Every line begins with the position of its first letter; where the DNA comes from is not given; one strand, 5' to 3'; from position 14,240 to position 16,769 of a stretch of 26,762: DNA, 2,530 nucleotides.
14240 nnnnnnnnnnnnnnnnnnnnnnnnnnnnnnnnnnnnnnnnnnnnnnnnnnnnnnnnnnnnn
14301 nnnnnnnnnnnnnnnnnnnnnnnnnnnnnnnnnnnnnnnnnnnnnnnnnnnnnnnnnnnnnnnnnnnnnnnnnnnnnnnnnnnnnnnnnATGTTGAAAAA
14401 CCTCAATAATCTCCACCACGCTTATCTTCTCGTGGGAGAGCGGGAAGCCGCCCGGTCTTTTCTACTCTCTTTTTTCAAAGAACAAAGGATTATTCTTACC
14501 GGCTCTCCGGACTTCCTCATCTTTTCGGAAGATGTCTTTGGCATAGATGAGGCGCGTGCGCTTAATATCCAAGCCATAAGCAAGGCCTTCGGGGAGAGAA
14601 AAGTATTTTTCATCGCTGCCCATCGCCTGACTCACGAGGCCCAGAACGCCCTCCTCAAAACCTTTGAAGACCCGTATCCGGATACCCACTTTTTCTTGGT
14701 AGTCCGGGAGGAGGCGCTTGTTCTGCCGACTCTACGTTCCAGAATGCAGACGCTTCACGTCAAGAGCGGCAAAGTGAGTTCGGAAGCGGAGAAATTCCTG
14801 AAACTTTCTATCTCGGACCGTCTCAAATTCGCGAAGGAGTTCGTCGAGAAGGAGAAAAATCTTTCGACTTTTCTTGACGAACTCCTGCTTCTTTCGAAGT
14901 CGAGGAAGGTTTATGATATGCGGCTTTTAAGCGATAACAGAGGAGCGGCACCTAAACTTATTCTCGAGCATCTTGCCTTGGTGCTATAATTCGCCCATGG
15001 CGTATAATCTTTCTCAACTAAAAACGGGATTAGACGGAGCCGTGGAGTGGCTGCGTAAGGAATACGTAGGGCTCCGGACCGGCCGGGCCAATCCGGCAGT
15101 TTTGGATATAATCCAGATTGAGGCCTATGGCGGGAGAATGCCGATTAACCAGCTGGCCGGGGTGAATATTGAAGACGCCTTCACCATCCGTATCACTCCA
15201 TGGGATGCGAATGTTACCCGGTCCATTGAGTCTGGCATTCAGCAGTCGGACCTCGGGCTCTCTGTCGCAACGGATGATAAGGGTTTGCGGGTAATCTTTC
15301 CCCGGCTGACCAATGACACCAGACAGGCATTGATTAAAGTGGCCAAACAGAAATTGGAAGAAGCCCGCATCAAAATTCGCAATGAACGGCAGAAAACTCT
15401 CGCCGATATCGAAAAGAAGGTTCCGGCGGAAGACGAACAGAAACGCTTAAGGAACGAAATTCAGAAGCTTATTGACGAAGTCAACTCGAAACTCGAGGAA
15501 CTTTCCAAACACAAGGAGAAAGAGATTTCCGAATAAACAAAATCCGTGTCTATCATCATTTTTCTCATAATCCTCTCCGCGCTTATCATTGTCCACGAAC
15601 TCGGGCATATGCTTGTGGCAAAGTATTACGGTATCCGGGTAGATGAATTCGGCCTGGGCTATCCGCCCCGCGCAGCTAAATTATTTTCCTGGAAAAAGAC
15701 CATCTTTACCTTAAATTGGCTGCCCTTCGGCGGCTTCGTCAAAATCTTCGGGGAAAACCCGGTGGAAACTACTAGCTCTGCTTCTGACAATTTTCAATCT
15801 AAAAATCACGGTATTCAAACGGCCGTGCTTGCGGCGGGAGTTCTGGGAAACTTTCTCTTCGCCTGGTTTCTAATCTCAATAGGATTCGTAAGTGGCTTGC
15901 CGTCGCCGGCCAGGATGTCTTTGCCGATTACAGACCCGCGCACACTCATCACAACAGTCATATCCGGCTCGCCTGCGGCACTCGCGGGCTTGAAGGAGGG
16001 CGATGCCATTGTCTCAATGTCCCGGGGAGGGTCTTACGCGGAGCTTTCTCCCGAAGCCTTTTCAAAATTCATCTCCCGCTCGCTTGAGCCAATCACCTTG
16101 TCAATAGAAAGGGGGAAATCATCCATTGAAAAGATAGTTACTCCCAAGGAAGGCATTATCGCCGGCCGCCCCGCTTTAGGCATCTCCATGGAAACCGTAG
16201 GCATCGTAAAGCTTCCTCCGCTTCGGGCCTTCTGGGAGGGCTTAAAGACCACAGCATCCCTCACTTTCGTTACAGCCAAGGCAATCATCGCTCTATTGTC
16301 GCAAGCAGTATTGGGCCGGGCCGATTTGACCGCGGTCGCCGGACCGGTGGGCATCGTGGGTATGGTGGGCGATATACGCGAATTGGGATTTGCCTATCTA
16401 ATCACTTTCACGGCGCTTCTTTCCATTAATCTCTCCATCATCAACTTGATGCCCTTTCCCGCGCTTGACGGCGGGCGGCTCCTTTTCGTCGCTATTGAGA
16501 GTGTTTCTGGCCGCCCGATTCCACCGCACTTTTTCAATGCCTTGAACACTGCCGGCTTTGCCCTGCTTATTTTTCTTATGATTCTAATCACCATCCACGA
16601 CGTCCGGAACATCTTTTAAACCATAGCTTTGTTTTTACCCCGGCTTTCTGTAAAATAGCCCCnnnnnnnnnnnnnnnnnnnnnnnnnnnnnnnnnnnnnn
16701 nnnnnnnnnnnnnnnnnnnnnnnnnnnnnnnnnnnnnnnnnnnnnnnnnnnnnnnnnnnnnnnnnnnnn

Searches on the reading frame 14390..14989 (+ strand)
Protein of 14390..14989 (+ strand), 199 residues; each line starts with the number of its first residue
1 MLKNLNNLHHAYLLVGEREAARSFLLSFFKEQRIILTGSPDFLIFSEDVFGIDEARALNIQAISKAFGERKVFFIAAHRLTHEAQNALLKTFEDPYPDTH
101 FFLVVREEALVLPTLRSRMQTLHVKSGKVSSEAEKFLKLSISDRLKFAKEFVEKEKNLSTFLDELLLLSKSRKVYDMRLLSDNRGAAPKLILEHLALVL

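Call 6: search_protein_families(library=pfam, proteins=[window:14390-14989:+])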
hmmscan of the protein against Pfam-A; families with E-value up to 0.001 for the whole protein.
window:14390-14989:+ (199 aa): 1 family
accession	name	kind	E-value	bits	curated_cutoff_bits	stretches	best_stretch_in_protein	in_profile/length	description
PF13177.12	DNA_pol3_delta2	-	7.1e-17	62.3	27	1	39-126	68-159/161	DNA polymerase III, delta subunit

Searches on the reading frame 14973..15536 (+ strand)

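Call 6: search_protein_families(library=pfam, proteins=[window:14973-15536:+])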
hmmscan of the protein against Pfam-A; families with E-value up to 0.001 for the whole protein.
window:14973-15536:+ (187 aa): 1 family
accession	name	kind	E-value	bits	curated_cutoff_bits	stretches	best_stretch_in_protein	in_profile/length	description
PF01765.24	RRF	-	1.5e-47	161.9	29.7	1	27-185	1-163/164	Ribosome recycling factor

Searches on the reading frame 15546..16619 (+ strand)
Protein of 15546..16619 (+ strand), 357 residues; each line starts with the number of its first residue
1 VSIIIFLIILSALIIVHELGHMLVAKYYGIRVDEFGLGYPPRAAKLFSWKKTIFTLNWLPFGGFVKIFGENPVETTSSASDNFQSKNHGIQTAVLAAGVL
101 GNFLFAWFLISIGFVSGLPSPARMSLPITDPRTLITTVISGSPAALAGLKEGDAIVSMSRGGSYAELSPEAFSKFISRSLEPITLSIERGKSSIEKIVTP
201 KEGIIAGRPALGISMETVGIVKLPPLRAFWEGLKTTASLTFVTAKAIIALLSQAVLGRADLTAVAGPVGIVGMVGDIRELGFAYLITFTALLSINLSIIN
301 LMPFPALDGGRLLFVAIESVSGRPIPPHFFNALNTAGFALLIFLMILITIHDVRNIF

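Call 6: search_protein_families(library=pfam, proteins=[window:15546-16619:+])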
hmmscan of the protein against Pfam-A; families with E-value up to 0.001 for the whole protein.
window:15546-16619:+ (357 aa): 3 families
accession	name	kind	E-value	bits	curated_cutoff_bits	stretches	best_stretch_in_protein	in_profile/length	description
PF02163.28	Peptidase_M50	-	4.1e-50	170.6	27.2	1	6-344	2-221/221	Peptidase family M50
PF17820.7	PDZ_6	-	0.00015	21.8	27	1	135-157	2-24/54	PDZ domain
PF00595.29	PDZ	-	0.00029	21.6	23.2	1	113-187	13-80/81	PDZ domain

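Call 36: find_homologous_proteins(query=window:15546-16616:+)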
Query window:15546-16616:+ (357 aa): 7996 proteins with E <= 0.001 among 8000 candidates; the best 120 are listed.
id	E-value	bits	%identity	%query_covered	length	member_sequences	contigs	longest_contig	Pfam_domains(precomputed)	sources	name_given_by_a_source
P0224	5.8e-224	761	100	100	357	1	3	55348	PF02163.29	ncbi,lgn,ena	ncbi:MAG: RIP metalloprotease RseP [Patescibacteria group bacterium]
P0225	3.3e-190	650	86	100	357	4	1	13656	PF17820.8,PF00595.30,PF02163.29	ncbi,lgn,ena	ncbi:MAG: M50 family metallopeptidase [Patescibacteria group bacterium]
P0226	3.9e-175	600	77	100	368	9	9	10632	PF17820.8,PF00595.30,PF02163.29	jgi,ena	-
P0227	1.5e-174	598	79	100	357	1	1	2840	PF00595.30,PF02163.29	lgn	-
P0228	1.9e-174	598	76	100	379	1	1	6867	PF17820.8,PF00595.30,PF02163.29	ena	-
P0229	4.9e-174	597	75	100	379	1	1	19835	PF17820.8,PF00595.30,PF02163.29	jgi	-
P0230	6.5e-174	596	75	100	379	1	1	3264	PF17820.8,PF00595.30,PF02163.29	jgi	-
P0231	5.9e-167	573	75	100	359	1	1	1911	PF02163.29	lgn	-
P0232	2.5e-161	555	70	96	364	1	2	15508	PF02163.29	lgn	-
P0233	9.9e-156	536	68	100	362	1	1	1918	PF02163.29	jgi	jgi:regulator of sigma E protease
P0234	3.9e-155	534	67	96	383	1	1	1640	PF02163.29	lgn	-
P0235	1.8e-154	532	69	100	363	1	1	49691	PF00595.30,PF02163.29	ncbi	-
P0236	2.3e-154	532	68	96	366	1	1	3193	PF02163.29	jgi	jgi:regulator of sigma E protease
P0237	4.3e-154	531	66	100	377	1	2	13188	PF02163.29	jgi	jgi:regulator of sigma E protease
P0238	4.9e-154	531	67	100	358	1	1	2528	PF17820.8,PF02163.29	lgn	-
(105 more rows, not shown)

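Call 37: find_encoding_contigs(protein=P0225, flank=10000, max_places=3)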
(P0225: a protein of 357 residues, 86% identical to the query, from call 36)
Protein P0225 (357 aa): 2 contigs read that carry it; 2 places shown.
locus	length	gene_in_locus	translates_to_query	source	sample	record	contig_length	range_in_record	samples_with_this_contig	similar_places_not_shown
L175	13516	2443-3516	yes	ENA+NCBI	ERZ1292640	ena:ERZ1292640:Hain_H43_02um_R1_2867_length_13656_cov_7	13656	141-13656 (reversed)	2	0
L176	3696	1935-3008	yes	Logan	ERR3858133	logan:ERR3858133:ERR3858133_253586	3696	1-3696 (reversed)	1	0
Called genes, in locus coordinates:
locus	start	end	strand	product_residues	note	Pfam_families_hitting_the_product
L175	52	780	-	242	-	PF18306:LDcluster4, PF03641:Lysine_decarbox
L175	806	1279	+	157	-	PF00254:FKBP_C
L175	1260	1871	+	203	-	PF13177:DNA_pol3_delta2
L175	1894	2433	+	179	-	PF01765:RRF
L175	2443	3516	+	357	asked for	PF02163:Peptidase_M50, PF00595:PDZ (weak), PF17820:PDZ_6 (weak)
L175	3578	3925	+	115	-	-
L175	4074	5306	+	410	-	PF00587:tRNA-synt_2b, PF03129:HGTP_anticodon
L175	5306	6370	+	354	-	PF06723:MreB_Mbl, PF00012:HSP70, PF14450:FtsA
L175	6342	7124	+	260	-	PF04085:MreC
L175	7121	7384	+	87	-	-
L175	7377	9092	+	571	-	PF03717:PBP_dimer (weak), PF00905:Transpeptidase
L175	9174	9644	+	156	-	PF03449:GreA_GreB_N, PF01272:GreA_GreB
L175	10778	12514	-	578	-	PF07973:tRNA_SAD, PF00587:tRNA-synt_2b, PF03129:HGTP_anticodon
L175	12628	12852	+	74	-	PF04149:DUF397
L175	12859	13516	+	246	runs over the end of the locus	-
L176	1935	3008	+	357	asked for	PF02163:Peptidase_M50, PF00595:PDZ (weak), PF17820:PDZ_6 (weak)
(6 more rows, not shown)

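Call 38: find_encoding_contigs(protein=P0226, flank=10000, max_places=3)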
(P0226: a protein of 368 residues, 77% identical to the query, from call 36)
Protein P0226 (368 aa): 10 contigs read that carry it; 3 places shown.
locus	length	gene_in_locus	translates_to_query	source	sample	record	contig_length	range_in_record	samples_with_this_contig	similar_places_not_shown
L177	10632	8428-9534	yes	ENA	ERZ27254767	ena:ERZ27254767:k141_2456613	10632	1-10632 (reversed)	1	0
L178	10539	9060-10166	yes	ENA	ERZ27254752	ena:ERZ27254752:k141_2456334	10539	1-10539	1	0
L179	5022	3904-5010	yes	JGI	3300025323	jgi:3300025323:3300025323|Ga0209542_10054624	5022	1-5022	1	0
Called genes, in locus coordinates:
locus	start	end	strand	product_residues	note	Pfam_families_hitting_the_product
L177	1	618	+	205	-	?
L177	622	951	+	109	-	PF18895:T4SS_pilin (weak)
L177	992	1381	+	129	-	PF18895:T4SS_pilin (weak)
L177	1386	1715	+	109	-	-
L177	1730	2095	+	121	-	PF18895:T4SS_pilin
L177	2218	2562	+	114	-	PF18895:T4SS_pilin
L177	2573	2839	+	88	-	PF18895:T4SS_pilin (weak)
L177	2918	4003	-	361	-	-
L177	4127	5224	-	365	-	-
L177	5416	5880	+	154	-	-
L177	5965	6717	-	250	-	PF18306:LDcluster4, PF03641:Lysine_decarbox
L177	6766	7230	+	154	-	PF00254:FKBP_C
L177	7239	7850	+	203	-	PF13177:DNA_pol3_delta2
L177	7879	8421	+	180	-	PF01765:RRF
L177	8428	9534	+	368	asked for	PF02163:Peptidase_M50, PF00595:PDZ (weak), PF17820:PDZ_6 (weak)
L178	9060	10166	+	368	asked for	PF02163:Peptidase_M50, PF00595:PDZ (weak), PF17820:PDZ_6 (weak)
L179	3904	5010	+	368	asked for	PF02163:Peptidase_M50, PF00595:PDZ (weak), PF17820:PDZ_6 (weak)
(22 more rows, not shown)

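Call 39: find_encoding_contigs(protein=P0229, flank=10000, max_places=2)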
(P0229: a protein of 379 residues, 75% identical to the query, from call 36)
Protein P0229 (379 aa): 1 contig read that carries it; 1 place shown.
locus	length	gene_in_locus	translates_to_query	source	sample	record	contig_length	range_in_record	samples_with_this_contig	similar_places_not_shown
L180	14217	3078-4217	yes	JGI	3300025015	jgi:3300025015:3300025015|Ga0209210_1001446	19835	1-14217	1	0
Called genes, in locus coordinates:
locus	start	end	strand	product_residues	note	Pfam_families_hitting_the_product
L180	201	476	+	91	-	-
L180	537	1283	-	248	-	PF18306:LDcluster4, PF03641:Lysine_decarbox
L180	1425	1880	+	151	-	PF00254:FKBP_C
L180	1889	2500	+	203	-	PF13177:DNA_pol3_delta2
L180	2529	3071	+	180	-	PF01765:RRF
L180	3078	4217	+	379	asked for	PF02163:Peptidase_M50, PF00595:PDZ (weak), PF17820:PDZ_6 (weak)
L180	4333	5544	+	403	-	PF00587:tRNA-synt_2b, PF03129:HGTP_anticodon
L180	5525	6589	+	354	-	PF06723:MreB_Mbl, PF00022:Actin (faint), PF00012:HSP70, PF11104:PilM_2 (faint), PF14450:FtsA, PF23717:DUF7159 (weak)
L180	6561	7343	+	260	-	PF04085:MreC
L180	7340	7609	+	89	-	-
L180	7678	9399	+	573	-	PF03717:PBP_dimer (weak), PF00905:Transpeptidase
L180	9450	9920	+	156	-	PF03449:GreA_GreB_N, PF01272:GreA_GreB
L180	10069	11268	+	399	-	PF01336:tRNA_anti-codon, PF00152:tRNA-synt_2, PF01409:tRNA-synt_2d (faint)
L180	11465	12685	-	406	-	PF00587:tRNA-synt_2b, PF03129:HGTP_anticodon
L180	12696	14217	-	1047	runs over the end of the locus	PF02811:PHP, PF07733:DNA_pol3_alpha, PF17657:DNA_pol3_finger, PF14579:HHH_6, PF01336:tRNA_anti-codon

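Call 54: search_protein_families(library=ncbifam, proteins=[L180:10069-11268:+, L175:10778-12514:-, L175:3578-3925:+], max_evalue=1e-10)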
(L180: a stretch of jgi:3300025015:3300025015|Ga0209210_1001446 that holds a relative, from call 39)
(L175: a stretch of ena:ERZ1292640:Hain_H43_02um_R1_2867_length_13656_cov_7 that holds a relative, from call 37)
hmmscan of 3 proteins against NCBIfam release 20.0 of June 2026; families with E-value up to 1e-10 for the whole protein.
L180:10069-11268:+ (399 aa): 15 families
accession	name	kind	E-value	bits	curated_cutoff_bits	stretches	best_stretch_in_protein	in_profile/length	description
NF001756.1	PRK00484.1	subfamily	2.5e-153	511.2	468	2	2-265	55-316/488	lysine--tRNA ligase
TIGR00499.1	lysS_bact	equivalog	6e-143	477.1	427.6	2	2-266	57-320/496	lysine--tRNA ligase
NF002821.0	PRK02983.1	equivalog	1.7e-124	417.1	742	2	1-260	662-925/1102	bifunctional lysylphosphatidylglycerol synthetase/lysine--tRNA ligase LysX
NF009101.0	PRK12445.1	subfamily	6.1e-110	368.1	1026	2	2-259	69-325/505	lysine--tRNA ligase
TIGR00462.1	genX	equivalog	2.6e-53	181.5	286.9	2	274-393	183-304/304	EF-P lysine aminoacylase EpmA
NF006828.0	PRK09350.1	equivalog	1.1e-47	163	264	2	281-394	208-321/325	elongation factor P--(R)-beta-lysine ligase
NF003483.0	PRK05159.1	equivalog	5.7e-43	147.4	353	1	2-394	21-430/438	aspartate--tRNA(Asn) ligase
TIGR00458.1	aspS_nondisc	equivalog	2.7e-42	145.3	368.4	1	2-395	16-421/428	aspartate--tRNA(Asn) ligase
TIGR00459.1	aspS_bact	equivalog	2.3e-39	135.2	373.85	2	2-344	20-349/586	aspartate--tRNA ligase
NF001750.0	PRK00476.1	equivalog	5.6e-37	127.3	443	2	2-257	22-282/590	aspartate--tRNA ligase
NF003037.0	PRK03932.1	equivalog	8.9e-34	117.2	414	2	2-242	20-265/451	asparagine--tRNA ligase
TIGR00457.1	asnS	equivalog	7.5e-30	104.1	342.6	1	2-244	20-269/455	asparagine--tRNA ligase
NF009460.0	PRK12820.1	equivalog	2.5e-23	82.1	1379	1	99-233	155-288/723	bifunctional aspartyl-tRNA synthetase/aspartyl/glutamyl-tRNA amidotransferase subunit C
NF005054.0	PRK06462.1-4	equivalog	1.2e-15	57.4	309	1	107-395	14-310/318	asparagine synthetase A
NF005052.0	PRK06462.1-1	equivalog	3.1e-11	42.9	368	0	95-395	27-345/353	asparagine synthetase A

L175:10778-12514:- (578 aa): 11 families
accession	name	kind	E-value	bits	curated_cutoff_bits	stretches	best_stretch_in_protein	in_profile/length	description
TIGR00418.1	thrS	equivalog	9e-212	704.9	383.65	1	8-573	1-564/565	threonine--tRNA ligase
NF003068.0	PRK03991.1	equivalog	5.8e-78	262.7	484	1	166-575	186-593/613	threonine--tRNA ligase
NF006625.0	PRK09194.1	equivalog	2.6e-27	96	558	1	196-355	35-193/559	proline--tRNA ligase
NF008979.1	PRK12325.1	exception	4.2e-26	91.8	550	1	197-351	36-189/437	proline--tRNA ligase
TIGR00408.1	proS_fam_I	equivalog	2e-23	83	437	1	433-576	233-383/475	proline--tRNA ligase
TIGR00442.1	hisS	equivalog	5.4e-23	81.6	286.75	1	203-362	9-163/406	histidine--tRNA ligase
TIGR00409.1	proS_fam_II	equivalog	2.8e-22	79.3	306.7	1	194-355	33-193/568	proline--tRNA ligase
NF011500.0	PRK14938.1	equivalog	7.7e-18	64.6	362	1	474-577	267-372/387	Ser-tRNA(Thr) hydrolase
TIGR00389.1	glyS_dimeric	equivalog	3.4e-15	55.6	243.3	0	475-572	465-563/565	glycine--tRNA ligase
NF003211.1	PRK04173.1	equivalog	1.2e-14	54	312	0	475-558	358-442/454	glycine--tRNA ligase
TIGR00414.1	serS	equivalog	5.6e-13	48.7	301.65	1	143-356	118-320/418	serine--tRNA ligase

L175:3578-3925:+ (115 aa): 0 families
